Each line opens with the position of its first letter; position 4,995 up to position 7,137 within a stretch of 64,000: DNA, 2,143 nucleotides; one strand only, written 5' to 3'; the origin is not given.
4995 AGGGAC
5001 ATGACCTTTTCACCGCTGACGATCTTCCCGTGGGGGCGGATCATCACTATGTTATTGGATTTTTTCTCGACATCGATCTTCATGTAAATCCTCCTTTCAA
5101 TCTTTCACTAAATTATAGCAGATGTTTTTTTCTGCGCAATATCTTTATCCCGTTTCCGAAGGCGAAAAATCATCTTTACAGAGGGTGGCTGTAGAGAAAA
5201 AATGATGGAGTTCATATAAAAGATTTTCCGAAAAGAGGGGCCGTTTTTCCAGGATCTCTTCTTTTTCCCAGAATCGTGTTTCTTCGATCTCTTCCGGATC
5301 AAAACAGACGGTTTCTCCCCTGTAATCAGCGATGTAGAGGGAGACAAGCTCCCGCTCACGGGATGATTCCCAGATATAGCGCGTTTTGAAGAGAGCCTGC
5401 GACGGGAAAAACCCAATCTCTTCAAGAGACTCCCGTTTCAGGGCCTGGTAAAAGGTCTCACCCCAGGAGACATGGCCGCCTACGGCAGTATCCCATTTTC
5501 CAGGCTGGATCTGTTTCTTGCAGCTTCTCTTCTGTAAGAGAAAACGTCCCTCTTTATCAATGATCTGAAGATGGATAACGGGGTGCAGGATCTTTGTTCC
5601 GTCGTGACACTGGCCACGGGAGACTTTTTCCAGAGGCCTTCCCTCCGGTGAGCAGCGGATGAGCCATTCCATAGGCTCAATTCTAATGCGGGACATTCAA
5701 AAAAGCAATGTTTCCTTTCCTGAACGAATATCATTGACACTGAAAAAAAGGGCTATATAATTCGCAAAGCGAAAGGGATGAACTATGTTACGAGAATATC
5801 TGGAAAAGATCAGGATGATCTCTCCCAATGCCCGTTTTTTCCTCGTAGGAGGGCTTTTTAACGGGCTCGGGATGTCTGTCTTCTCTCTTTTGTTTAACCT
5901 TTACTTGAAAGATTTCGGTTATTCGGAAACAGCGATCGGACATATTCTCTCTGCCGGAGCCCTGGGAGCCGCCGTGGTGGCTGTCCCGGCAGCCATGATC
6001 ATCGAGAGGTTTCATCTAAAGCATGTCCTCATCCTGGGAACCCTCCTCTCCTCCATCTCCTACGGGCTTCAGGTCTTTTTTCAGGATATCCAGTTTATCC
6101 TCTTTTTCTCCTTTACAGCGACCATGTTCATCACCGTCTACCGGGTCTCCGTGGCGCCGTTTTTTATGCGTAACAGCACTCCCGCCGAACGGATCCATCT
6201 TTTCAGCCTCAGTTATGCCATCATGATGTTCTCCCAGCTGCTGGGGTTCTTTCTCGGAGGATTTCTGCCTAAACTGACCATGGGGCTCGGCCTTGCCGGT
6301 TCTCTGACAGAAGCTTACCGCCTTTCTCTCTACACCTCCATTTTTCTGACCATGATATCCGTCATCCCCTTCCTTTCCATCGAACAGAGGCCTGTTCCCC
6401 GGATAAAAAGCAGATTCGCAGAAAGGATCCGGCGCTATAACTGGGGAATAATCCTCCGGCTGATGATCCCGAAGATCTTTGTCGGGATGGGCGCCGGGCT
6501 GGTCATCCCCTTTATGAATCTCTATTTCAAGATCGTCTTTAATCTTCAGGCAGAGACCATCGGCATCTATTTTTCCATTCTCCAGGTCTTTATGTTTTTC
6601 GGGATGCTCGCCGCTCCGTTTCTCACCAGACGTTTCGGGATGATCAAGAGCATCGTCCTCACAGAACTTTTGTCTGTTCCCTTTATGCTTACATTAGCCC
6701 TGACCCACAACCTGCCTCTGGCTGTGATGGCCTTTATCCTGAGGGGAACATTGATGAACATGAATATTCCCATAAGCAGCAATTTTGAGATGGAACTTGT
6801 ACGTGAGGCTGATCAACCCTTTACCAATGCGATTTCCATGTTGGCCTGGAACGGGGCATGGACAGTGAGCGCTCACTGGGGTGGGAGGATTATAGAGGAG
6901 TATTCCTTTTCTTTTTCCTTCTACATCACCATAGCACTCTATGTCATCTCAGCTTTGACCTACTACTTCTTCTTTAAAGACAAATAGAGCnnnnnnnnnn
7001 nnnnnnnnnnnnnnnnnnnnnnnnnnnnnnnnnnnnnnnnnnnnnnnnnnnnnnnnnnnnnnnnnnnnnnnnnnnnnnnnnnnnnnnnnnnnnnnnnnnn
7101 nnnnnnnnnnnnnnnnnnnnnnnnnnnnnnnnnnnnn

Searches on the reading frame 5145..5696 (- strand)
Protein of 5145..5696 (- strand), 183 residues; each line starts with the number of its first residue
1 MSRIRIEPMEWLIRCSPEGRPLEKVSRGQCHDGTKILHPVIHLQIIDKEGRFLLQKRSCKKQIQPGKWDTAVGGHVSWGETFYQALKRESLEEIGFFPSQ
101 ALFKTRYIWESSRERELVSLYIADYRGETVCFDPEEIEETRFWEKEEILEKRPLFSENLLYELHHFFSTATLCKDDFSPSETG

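Call 3: search_protein_families(library=pfam, proteins=[window:5145-5696:-], max_evalue=0.01)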
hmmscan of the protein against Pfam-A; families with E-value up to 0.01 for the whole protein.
window:5145-5696:- (183 aa): 1 family
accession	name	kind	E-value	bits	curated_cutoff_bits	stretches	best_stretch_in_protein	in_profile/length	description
PF00293.34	NUDIX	-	3.6e-17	63.1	21.1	1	40-152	6-123/134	NUDIX domain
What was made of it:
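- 5145..5696 (-): Nudix hydrolase gene, the upstream neighbour. It is not part of the conserved core. PF00293 E=3.6e-17 (call 3).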

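Call 4: search_protein_families(library=ncbifam, proteins=[window:5145-5696:-], max_evalue=0.01)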
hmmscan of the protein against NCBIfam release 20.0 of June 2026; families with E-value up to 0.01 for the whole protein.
window:5145-5696:- (183 aa): 11 families
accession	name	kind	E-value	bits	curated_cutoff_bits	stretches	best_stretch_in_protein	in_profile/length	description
NF002995.0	PRK03759.1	equivalog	1.1e-15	57.8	127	1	10-151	7-153/185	isopentenyl-diphosphate Delta-isomerase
NF011922.0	PRK15393.1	equivalog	2.1e-11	43.8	152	1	9-164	10-163/182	NUDIX hydrolase YfcD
NF041653.1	Nud_hyd_Meth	equivalog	4.3e-11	42.9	300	1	35-148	24-138/170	Nudix hydrolase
TIGR02150.1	IPP_isom_1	equivalog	1e-09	38.4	105.8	1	18-148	7-140/159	isopentenyl-diphosphate delta-isomerase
NF006530.0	PRK08999.1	equivalog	5.6e-08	32.2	245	1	44-109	12-75/315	Nudix family hydrolase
NF007834.0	PRK10546.1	equivalog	8.2e-08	32.1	156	1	44-129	9-93/135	pyrimidine (deoxy)nucleoside triphosphate diphosphatase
NF012016.0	PRK15472.1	equivalog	1.9e-06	27.6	95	1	41-95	6-59/141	nucleoside triphosphatase NudI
NF001299.0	PRK00241.1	equivalog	6.5e-06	25.8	158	1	47-149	143-239/263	NAD(+) diphosphatase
TIGR00586.1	mutt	equivalog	5.6e-05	23.2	97.9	1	45-137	12-103/129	8-oxo-dGTP diphosphatase MutT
NF001938.0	PRK00714.1-5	equivalog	0.00063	19.1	116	1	39-105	14-83/172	RNA pyrophosphohydrolase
NF008044.0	PRK10776.1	equivalog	0.0011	18.9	148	1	47-117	13-82/130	8-oxo-dGTP diphosphatase MutT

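Call 49: search_protein_families(library=padloc, proteins=[window:5145-5696:-], max_evalue=0.001)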
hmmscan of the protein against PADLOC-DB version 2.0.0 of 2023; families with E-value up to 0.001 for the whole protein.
window:5145-5696:- (183 aa): 1 family
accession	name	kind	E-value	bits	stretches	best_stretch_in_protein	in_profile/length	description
PDLC04899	PDC-S07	-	5.8e-07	27.2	1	44-125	12-91/135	-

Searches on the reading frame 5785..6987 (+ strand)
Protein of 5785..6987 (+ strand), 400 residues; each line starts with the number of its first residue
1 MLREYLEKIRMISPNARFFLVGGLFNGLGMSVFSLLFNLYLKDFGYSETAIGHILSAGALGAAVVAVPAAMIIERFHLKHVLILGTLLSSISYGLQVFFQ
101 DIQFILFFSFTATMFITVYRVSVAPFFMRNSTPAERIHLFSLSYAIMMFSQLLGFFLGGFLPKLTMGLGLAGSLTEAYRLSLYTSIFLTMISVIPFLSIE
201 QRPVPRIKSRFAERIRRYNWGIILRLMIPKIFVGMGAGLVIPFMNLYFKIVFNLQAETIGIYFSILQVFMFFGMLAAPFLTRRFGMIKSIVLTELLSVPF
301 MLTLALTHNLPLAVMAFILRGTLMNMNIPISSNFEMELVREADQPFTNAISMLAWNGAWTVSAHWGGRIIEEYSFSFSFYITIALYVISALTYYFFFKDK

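Call 3: search_protein_families(library=pfam, proteins=[window:5785-6987:+], max_evalue=0.01)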
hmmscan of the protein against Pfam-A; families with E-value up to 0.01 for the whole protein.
window:5785-6987:+ (400 aa): 2 families
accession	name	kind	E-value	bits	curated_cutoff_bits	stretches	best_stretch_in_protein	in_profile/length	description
PF07690.21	MFS_1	-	3.9e-29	102.1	33.4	2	20-362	2-346/347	Major Facilitator Superfamily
PF12832.13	MFS_1_like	-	3.1e-08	33.5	25.2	2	13-161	211-361/373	MFS_1 like family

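Call 4: search_protein_families(library=ncbifam, proteins=[window:5785-6987:+], max_evalue=0.01)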
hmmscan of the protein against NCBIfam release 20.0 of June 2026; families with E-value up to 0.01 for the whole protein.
window:5785-6987:+ (400 aa): 4 families
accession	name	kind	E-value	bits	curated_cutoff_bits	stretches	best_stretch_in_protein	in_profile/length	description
TIGR00900.1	2A0121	subfamily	1e-09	38.2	319.6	1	20-161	216-359/364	H+ Antiporter protein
TIGR00880.1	2_A_01_02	superfamily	3.3e-09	37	131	2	52-161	1-110/141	multidrug resistance protein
NF038246.1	bile_salt_MFS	equivalog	0.001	18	400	0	229-390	235-397/408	conjugated bile salt MFS transporter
TIGR00895.1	2A0115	subfamily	0.0019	17.2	418.55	1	21-116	24-119/398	aromatic acid/H+ symport family MFS transporter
